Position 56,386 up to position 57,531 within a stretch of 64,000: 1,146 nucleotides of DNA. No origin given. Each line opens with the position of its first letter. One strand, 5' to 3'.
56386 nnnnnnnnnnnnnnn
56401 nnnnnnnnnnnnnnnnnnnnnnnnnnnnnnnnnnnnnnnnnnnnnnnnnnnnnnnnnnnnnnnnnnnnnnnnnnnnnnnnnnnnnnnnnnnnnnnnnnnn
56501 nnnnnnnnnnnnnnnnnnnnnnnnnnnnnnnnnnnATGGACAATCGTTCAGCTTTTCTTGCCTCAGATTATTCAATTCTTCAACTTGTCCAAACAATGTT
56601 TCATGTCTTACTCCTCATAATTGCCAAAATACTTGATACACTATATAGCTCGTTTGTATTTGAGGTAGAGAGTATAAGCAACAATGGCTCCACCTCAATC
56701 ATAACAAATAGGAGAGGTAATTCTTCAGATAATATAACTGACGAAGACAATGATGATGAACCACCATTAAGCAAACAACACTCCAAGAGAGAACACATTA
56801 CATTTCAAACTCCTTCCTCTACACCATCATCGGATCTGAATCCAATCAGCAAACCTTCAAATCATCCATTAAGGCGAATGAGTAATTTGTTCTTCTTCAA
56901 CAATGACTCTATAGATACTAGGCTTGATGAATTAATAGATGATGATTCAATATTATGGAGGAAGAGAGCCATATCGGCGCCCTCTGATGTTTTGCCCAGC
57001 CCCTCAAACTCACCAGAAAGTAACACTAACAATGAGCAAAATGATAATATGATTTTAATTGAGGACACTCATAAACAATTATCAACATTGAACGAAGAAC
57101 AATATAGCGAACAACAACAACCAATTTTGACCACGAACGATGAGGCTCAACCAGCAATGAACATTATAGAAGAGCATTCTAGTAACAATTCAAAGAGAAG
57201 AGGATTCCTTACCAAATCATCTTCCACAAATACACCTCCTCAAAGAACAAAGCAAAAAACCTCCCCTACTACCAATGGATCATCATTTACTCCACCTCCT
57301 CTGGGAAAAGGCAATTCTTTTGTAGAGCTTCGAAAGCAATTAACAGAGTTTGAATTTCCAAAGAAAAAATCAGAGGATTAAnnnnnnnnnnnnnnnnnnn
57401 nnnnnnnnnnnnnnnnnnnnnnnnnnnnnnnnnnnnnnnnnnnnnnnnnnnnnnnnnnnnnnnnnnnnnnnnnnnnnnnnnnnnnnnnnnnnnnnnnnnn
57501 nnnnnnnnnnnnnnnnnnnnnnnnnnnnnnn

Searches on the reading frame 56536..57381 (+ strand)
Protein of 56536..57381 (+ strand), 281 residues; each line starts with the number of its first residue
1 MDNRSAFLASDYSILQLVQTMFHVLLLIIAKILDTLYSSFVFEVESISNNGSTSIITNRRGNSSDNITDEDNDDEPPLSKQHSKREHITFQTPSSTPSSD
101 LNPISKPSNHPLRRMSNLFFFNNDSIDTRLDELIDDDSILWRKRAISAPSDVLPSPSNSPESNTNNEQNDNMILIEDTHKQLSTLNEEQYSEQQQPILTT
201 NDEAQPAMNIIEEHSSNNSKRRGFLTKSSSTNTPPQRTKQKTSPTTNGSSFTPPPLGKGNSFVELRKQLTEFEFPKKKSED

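Call 14: search_protein_families(library=pfam, proteins=[window:56536-57381:+], max_evalue=0.01)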
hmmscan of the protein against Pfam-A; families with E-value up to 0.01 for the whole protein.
window:56536-57381:+ (281 aa): 1 family
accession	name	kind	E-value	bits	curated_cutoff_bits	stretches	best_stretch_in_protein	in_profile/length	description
PF12429.13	DUF3676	-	0.0026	18.1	25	1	123-204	23-103/230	Protein of unknown function (DUF3676)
